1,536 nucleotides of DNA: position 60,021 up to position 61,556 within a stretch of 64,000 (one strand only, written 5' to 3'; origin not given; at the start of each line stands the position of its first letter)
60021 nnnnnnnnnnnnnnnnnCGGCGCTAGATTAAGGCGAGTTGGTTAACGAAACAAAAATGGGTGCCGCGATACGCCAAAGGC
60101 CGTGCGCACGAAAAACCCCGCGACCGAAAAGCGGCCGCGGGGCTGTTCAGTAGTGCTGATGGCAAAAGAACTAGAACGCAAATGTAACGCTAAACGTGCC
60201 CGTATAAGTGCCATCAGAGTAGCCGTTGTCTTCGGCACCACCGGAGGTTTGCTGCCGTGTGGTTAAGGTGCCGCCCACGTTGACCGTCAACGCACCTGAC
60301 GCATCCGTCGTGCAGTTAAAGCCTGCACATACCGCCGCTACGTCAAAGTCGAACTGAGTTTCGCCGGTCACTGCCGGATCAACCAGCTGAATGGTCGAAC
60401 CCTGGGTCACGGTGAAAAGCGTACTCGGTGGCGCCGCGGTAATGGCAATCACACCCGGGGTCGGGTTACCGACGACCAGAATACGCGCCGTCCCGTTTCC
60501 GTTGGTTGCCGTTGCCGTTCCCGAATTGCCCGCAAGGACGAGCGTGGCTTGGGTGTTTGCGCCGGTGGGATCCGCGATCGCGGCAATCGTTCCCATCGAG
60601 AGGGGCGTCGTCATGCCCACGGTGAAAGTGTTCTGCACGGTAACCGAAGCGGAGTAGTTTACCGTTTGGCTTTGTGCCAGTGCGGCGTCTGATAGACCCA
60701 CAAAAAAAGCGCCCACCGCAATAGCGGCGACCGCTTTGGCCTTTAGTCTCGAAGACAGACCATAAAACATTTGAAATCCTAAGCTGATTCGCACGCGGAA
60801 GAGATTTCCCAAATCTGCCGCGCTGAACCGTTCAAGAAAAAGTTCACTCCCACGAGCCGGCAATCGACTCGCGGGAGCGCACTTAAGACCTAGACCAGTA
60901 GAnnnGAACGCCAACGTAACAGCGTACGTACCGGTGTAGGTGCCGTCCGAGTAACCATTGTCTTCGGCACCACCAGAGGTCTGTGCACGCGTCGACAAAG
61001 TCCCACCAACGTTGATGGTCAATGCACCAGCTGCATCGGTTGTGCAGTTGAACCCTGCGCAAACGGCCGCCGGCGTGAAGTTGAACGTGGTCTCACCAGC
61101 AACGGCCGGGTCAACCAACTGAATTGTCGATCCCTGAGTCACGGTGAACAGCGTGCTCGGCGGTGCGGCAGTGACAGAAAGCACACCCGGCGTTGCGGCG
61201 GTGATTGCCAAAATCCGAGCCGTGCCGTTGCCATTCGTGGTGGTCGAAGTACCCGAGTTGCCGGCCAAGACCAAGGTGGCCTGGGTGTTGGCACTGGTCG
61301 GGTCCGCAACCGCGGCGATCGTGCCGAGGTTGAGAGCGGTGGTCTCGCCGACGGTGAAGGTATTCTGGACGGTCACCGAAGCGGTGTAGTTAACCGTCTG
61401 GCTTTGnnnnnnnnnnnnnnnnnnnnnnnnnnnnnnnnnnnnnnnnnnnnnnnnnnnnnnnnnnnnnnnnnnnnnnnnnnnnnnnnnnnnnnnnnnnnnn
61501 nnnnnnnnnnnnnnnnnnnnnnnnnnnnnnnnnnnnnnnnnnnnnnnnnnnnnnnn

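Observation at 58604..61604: Csu-like (archaic, SCPU-pilin) chaperone-usher operon with two tandem major pilin genes and no tip-adhesin gene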

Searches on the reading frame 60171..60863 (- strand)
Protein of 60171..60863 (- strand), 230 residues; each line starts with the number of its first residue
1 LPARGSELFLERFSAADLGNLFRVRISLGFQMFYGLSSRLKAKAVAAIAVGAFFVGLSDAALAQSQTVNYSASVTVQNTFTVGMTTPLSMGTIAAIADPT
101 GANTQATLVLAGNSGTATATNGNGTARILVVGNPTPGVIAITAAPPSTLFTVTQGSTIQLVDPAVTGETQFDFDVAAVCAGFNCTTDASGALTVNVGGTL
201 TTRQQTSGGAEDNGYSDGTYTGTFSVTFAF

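Call 3: search_protein_families(library=pfam, proteins=[window:60171-60863:-], max_evalue=0.1)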
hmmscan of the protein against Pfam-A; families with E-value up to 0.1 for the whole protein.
window:60171-60863:- (230 aa): 0 families

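Call 4: search_protein_families(library=ncbifam, proteins=[window:60171-60863:-], max_evalue=0.1)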
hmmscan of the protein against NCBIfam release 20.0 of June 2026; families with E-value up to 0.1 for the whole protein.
window:60171-60863:- (230 aa): 1 family
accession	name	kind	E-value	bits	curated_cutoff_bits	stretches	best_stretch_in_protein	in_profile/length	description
NF012029.0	PRK15485.1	equivalog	0.084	12.8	303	0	42-89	89-136/225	energy-coupling factor ABC transporter transmembrane protein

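Call 36: search_protein_families(library=pfam, proteins=[window:60171-60770:-], max_evalue=10)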
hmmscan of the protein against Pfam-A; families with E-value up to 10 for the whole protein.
window:60171-60770:- (199 aa): 0 families

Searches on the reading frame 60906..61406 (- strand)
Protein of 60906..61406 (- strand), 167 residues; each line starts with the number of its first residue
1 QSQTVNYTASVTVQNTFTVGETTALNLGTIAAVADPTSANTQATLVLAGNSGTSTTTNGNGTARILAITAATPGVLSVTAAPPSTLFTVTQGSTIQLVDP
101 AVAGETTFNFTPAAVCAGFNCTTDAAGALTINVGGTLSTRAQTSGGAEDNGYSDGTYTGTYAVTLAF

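Call 49: predict_structure(alignment_id=A5)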
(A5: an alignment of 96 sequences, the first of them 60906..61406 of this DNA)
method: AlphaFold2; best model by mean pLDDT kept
length: 167 residues; sequences in the alignment: 96
mean_pLDDT: 93.3   pTM: 0.85
mean pLDDT of the five models: 93.3, 92.8, 92.7, 91.9, 88.3
residues with pLDDT >= 90: 132; 70-90: 32; 50-70: 3; < 50: 0
segments of 3 or more residues with pLDDT < 50: none
pLDDT, mean of each block of 10 residues (from residue 1): 73 87 98 86 96 96 96 98 96 97 96 94 97 98 87 97 96
secondary structure, 60 per line:
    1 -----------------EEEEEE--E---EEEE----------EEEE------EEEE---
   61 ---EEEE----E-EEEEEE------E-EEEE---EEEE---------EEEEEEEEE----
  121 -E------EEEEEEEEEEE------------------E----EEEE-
elements in order: E18-23 E30-33 E44-47 E54-57 E64-67 E74-79 E88-91 E95-98 E108-116 E129-139 E163-166

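Call 51: fold_search(model_id=the predicted structure, library=pdb)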
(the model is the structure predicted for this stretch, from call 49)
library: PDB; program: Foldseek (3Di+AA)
matches with E <= 10: 403; with E <= 0.001: 0
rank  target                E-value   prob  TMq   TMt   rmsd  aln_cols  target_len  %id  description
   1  9pr9_C                2.4e-01  0.07  0.13  0.05  17.6       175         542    9  Crystal structure of the Clostridiodes difficile CspA homodimer (released 2026-01-21)
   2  2vve_A                2.6e-01  0.06  0.13  0.09  28.8       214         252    7  Crystal structure of the stem and receptor binding domain of the spike protein P1 from bacteriophage PM2 (released 2008-09-16)
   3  9pr9_A                6.3e-01  0.04  0.13  0.05  18.2       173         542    9  Crystal structure of the Clostridiodes difficile CspA homodimer (released 2026-01-21)
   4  7qlh_A                7.0e-01  0.09  0.18  0.19  16.6       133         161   10  Crystal structure of S-layer protein SlpA from Lactobacillus amylovorus, domain I (aa 48-213) (released 2022-12-28)
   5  2q9k                  7.3e-01  0.10  0.18  0.20  12.7       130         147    6  Crystal structure of a putative oxidoreductase (exig_1997) from exiguobacterium sibiricum 255-15 at 1.59 A resolution (released 2007-06-19)
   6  6ewp_B                8.1e-01  0.05  0.16  0.16  18.5       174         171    9  Mus musculus CEP120 third C2 domain (C2C) (released 2018-05-02)
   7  2dmh_MODEL_1_A        1.0e+00  0.03  0.14  0.16  19.5       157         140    7  Solution structure of the first C2 domain of human myoferlin (released 2006-10-21)
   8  5f7m_A                1.0e+00  0.03  0.13  0.07  16.9       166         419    7  Blood group antigen binding adhesin BabA of Helicobacter pylori strain 17875 in complex with blood group H Lewis b hex (released 2016-01-20)
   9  2nq3                  1.1e+00  0.04  0.13  0.15  14.9       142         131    6  Crystal structure of the C2 Domain of Human Itchy Homolog E3 Ubiquitin Protein Ligase (released 2006-11-14)
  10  6enb_A                1.4e+00  0.14  0.19  0.06  11.8        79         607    8  LTA4 hydrolase (E297Q) mutant in complex with Pro-Gly-Pro peptide (released 2017-12-13)
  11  1sqm                  1.4e+00  0.12  0.18  0.06  12.1        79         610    8  STRUCTURE OF [R563A] LEUKOTRIENE A4 HYDROLASE (released 2004-08-03)
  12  3fts                  1.6e+00  0.13  0.19  0.06  12.1        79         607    8  Leukotriene A4 hydrolase in complex with resveratrol (released 2009-07-28)
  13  3s98                  1.6e+00  0.04  0.12  0.09  17.5       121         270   12  human IFNAR1 (released 2011-08-31)
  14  5ni2                  1.7e+00  0.10  0.18  0.06  12.2        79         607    8  Crystal structure of human LTA4H mutant E271A in complex with LTA4 (crystal form I) (released 2017-08-23)
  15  1s9c_G                1.7e+00  0.03  0.13  0.09  14.6       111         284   10  Crystal structure analysis of the 2-enoyl-CoA hydratase 2 domain of human peroxisomal multifunctional enzyme type 2 (released 2005-02-15)
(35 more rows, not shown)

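Call 52: search_protein_families(library=pfam, alignment_id=A5, max_evalue=1)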
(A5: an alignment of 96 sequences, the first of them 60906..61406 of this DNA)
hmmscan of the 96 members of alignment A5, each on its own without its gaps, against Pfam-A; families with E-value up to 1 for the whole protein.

A. member 1, window:60906-61406:- (167 aa): 2 families
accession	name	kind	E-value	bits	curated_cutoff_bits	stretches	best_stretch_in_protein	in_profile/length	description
PF15008.12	DUF4518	-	0.24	11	27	1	102-145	198-241/271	Domain of unknown function (DUF4518)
PF13296.11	T6SS_Vgr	-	0.59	10.6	22.4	0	117-147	52-82/108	Putative type VI secretion system Rhs element Vgr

B. families by the number of members that match (of 96 scanned): 41 families (the first 25 are shown)
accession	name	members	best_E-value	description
PF14352.11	DUF4402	70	9.3e-17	Domain of unknown function (DUF4402)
PF15008.12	DUF4518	2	0.14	Domain of unknown function (DUF4518)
PF13296.11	T6SS_Vgr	2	0.16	Putative type VI secretion system Rhs element Vgr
PF12019.13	GspH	2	0.18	Type II transport protein GspH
PF16014.10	SAP130_C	2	0.39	Histone deacetylase complex subunit SAP130 C-terminus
PF02110.20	HK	1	0.00018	Hydroxyethylthiazole kinase family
PF08184.16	Cuticle_2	1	0.0021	Cuticle protein 7 isoform family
PF01238.27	PMI_typeI_C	1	0.0094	Phosphomannose isomerase type I C-terminal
PF19981.4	DUF6417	1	0.017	Family of unknown function (DUF6417)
PF20578.4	aBig_2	1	0.025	Atrophied bacterial Ig domain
PF03210.18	Paramyx_P_V_C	1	0.026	Paramyxovirus P/V phosphoprotein C-terminal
PF21351.2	TetR_C_41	1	0.036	Tetracyclin repressor-like, C-terminal domain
PF25484.1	DUF7907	1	0.039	Domain of unknown function (DUF7907)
PF13549.11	ATP-grasp_5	1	0.04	ATP-grasp domain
PF20482.3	DUF6722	1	0.048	Family of unknown function (DUF6722)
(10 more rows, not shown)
